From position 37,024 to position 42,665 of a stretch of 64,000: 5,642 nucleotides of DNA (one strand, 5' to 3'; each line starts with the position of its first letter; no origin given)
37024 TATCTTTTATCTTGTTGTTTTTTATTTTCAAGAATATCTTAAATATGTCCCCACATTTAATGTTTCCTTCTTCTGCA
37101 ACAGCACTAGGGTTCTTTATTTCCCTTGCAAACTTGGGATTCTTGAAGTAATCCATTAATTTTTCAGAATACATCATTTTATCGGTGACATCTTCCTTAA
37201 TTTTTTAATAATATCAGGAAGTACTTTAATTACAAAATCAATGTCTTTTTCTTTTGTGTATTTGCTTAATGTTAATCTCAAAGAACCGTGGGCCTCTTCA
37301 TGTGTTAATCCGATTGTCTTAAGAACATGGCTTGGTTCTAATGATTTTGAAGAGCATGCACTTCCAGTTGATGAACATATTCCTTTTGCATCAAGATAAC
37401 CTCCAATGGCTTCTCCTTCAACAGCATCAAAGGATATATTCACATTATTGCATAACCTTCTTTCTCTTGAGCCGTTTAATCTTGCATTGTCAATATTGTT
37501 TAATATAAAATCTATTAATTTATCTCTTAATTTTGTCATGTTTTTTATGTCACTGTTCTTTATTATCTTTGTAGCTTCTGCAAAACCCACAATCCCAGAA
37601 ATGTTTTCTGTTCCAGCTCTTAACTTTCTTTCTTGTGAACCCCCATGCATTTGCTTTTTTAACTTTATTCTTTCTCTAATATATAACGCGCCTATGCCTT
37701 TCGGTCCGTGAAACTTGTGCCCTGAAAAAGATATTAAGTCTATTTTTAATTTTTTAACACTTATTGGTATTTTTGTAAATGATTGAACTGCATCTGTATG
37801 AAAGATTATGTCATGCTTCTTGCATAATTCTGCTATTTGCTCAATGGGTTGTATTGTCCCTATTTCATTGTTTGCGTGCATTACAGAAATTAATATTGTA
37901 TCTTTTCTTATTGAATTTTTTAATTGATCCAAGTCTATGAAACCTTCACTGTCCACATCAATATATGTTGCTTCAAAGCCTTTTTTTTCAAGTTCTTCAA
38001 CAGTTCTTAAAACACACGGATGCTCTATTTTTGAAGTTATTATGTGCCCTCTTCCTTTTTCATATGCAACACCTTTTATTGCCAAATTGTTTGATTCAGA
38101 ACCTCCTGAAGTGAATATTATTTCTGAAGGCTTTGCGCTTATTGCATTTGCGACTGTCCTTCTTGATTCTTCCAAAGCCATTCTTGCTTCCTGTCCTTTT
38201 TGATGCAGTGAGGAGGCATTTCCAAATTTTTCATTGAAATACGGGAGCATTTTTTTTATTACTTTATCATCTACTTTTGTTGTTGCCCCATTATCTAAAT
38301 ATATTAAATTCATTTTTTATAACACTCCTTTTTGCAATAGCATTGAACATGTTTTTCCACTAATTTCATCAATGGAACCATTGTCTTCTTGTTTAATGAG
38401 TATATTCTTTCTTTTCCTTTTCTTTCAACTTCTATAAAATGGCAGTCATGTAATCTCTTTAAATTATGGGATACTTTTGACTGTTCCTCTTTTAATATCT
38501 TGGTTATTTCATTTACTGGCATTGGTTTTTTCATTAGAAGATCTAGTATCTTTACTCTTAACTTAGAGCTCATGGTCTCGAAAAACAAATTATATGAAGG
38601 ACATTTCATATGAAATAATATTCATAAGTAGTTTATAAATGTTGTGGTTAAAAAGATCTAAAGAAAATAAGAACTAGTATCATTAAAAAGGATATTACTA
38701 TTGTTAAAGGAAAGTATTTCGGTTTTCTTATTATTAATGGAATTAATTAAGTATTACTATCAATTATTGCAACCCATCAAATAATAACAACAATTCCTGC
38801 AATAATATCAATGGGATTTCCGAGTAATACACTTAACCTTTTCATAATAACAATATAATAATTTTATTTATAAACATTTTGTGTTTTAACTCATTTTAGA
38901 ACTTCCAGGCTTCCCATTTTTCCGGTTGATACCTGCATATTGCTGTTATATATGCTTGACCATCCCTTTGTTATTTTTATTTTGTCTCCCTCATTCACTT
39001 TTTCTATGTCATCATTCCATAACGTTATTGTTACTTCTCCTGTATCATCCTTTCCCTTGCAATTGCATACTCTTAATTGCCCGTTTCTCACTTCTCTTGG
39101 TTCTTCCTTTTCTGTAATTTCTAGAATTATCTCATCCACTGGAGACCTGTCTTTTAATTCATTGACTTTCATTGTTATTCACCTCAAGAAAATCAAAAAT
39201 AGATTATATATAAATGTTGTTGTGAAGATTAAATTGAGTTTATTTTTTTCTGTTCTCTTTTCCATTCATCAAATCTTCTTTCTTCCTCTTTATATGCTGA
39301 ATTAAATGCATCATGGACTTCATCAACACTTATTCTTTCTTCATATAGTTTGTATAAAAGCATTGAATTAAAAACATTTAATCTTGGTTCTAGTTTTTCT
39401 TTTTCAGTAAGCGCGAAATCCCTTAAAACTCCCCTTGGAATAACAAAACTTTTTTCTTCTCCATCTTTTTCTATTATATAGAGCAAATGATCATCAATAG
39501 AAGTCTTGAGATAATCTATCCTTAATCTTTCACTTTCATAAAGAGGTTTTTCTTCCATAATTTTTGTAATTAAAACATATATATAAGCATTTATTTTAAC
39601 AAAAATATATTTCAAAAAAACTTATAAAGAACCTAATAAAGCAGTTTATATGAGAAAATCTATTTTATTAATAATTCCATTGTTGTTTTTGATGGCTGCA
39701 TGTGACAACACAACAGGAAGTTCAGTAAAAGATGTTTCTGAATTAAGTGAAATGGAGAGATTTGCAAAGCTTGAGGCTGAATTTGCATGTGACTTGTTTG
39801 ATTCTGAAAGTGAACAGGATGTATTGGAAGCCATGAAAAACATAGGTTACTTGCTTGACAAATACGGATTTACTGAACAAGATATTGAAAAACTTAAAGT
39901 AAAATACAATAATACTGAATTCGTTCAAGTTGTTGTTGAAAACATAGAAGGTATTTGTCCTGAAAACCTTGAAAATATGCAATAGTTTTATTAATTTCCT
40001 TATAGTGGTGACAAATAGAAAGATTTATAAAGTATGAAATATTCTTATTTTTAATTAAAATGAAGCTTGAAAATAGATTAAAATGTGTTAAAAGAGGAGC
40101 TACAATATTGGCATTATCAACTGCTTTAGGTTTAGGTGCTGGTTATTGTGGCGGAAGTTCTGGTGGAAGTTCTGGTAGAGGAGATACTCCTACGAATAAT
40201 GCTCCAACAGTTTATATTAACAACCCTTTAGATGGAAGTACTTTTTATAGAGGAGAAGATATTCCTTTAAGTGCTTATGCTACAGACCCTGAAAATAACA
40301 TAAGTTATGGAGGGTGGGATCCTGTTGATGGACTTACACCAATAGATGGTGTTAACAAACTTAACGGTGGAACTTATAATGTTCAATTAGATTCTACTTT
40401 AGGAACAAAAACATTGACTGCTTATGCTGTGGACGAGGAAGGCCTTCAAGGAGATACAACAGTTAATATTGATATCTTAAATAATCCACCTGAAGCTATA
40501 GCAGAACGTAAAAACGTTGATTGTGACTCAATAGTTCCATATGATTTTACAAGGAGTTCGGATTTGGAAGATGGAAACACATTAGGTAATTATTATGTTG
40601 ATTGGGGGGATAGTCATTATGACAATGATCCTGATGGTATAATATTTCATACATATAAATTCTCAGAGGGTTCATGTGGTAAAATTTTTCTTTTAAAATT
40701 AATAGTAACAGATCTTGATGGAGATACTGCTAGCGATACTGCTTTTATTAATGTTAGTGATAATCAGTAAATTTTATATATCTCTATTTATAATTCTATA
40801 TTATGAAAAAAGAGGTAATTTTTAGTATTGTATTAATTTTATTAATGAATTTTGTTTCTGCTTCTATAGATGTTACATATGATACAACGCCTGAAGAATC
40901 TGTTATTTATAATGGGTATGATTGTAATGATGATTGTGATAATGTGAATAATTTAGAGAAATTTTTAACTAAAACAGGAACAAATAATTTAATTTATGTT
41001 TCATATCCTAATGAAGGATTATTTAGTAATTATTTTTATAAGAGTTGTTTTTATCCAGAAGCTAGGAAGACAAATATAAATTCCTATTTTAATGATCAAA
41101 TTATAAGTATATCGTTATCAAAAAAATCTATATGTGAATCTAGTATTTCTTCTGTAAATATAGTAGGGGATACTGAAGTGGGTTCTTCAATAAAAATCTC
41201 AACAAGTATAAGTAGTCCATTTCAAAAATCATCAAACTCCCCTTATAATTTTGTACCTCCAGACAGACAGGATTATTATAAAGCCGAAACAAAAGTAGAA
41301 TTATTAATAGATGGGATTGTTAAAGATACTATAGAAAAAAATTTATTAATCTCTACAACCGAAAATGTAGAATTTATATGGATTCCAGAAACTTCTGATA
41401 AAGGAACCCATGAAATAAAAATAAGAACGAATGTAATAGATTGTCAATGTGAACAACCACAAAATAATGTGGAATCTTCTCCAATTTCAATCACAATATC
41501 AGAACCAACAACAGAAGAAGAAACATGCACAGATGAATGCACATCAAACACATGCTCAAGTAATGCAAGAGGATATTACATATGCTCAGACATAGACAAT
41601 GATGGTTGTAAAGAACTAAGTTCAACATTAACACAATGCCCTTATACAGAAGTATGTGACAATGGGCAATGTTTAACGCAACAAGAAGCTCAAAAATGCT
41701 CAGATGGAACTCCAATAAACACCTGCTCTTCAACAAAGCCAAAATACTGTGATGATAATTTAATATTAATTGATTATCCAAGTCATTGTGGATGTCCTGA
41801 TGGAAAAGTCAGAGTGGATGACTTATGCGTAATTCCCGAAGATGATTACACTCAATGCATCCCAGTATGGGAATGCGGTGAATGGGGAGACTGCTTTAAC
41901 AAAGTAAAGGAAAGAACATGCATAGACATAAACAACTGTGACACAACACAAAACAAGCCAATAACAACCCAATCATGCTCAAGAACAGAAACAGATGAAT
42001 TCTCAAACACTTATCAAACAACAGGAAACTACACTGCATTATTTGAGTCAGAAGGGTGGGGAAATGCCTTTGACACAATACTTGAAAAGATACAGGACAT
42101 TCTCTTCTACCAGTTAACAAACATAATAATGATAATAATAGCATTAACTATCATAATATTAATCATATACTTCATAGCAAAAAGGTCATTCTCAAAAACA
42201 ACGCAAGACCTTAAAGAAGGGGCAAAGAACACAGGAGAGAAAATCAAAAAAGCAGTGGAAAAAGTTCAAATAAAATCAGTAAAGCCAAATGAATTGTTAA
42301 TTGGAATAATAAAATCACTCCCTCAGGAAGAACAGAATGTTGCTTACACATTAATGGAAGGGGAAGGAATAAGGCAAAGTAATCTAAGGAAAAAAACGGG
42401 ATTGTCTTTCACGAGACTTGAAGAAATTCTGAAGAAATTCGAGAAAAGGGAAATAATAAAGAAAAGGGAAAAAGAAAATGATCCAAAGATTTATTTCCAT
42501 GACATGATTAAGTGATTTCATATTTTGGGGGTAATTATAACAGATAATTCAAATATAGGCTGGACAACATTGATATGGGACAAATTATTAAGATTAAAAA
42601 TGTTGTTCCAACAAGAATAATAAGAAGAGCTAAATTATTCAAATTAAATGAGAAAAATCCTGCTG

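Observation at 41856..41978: Portable 6-Cys, Trp-rich ~42-aa module resembling a thrombospondin type-1 repeat, present in four proteins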

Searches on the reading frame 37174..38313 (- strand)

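Call 16: search_protein_families(library=pfam, proteins=[window:37174-38313:-], max_evalue=0.01)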
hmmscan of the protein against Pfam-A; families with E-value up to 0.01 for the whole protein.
window:37174-38313:- (379 aa): 3 families
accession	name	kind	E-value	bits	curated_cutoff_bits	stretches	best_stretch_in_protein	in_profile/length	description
PF00266.25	Aminotran_5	-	6.7e-89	298.9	21.5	1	4-359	1-369/371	Aminotransferase class-V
PF01212.27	Beta_elim_lyase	-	9e-09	35.5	27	1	64-200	49-199/288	Beta-eliminating lyase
PF01041.23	DegT_DnrJ_EryC1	-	8.1e-06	25.7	19.8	1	66-179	43-150/360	DegT/DnrJ/EryC1/StrS aminotransferase family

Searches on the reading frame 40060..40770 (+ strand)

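Call 16: search_protein_families(library=pfam, proteins=[window:40060-40770:+], max_evalue=0.01)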
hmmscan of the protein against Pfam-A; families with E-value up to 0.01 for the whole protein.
window:40060-40770:+ (236 aa): 1 family
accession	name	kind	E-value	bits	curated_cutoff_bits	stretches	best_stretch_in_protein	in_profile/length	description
PF17957.7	Big_7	-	8.9e-06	26.7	24.1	1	49-121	1-70/70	Bacterial Ig domain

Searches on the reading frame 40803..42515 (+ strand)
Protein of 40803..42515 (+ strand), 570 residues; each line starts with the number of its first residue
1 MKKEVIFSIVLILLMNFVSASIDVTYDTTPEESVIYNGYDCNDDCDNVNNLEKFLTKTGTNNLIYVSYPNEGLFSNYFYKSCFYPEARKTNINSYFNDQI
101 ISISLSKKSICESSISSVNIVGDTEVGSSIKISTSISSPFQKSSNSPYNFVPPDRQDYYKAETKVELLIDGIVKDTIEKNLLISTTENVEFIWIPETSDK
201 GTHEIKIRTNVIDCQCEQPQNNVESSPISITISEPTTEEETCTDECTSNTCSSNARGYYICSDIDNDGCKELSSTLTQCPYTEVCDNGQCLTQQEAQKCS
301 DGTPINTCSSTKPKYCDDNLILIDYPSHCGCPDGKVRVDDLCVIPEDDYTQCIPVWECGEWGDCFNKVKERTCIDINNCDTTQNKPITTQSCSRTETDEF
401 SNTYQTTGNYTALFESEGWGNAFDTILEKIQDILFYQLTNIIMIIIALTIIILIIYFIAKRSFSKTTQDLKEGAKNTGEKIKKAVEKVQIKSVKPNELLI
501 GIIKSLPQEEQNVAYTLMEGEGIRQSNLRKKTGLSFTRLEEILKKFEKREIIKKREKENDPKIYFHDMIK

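Call 6: search_protein_families(library=pfam, proteins=[window:40803-42515:+], max_evalue=1)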
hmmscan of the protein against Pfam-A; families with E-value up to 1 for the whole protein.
window:40803-42515:+ (570 aa): 6 families
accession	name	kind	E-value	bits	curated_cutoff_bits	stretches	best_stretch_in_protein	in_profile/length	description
PF01047.28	MarR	-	0.017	15.4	24.6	1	516-562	11-57/59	MarR family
PF05961.16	Chordopox_A13L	-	0.027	15.1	24.1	1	438-472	2-36/69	Chordopoxvirus A13L protein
PF17957.7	Big_7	-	0.15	13.2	24.1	0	163-207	33-70/70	Bacterial Ig domain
PF24034.1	DUF7343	-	0.17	12.2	27.6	1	508-555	3-51/62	Domain of unknown function (DUF7343)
PF01978.25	TrmB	-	0.18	12.1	25.6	1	515-564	15-62/68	Sugar-specific transcriptional regulator TrmB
PF16088.10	BORCS7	-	0.42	11.3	27.3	1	459-546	9-86/103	BLOC-1-related complex sub-unit 7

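Call 7: search_protein_families(library=ncbifam, proteins=[window:40803-42515:+], max_evalue=1)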
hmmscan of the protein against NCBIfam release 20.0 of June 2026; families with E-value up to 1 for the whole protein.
window:40803-42515:+ (570 aa): 8 families
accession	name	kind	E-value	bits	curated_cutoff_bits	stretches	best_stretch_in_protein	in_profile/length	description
TIGR04472.1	reg_rSAM_mob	hypoth_equivalog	0.0015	18.6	240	1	512-561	35-84/141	radical SAM mobile pair system MarR family transcriptional regulator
NF003158.0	PRK04132.1-3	equivalog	0.0022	15.1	1750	1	449-556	757-863/1437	replication factor C small subunit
NF038251.1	AdcR_fam_Zn_TF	equivalog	0.0089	16.3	175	1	479-567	4-94/143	zinc-dependent MarR family transcriptional regulator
NF041554.1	SA1362_fam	subfamily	0.011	15.9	42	1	438-466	28-56/70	SA1362 family protein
NF042931.1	SAG1386_EF1546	equivalog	0.023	14.7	80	1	439-541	31-136/158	SAG1386/EF1546 family surface-associated protein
NF002355.0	PRK01318.2-2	equivalog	0.046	12.2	891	1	412-489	368-448/602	membrane protein insertase YidC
NF046005.2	near_gluc_PtsG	equivalog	0.14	12.5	45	1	432-478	4-49/85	MPN207a family PTS transporter accessory protein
NF045846.1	MSC0882_dom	subfamily_domain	0.19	10.9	60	1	430-496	45-112/244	MSC_0882 family membrane protein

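Call 60: find_homologous_proteins(query=window:40803-42515:+, max_evalue=0.001)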
Query window:40803-42515:+ (570 aa): 2 proteins with E <= 0.001 among 8000 candidates.
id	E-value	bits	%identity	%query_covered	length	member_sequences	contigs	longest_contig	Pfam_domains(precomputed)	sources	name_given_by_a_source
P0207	0.0e+0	1290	100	100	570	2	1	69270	-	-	-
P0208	1.6e-78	283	44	59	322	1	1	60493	-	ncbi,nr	ncbi:MAG: hypothetical protein PHF86_05390 [Candidatus Nanoarchaeia archaeon]|nr:hypothetical protei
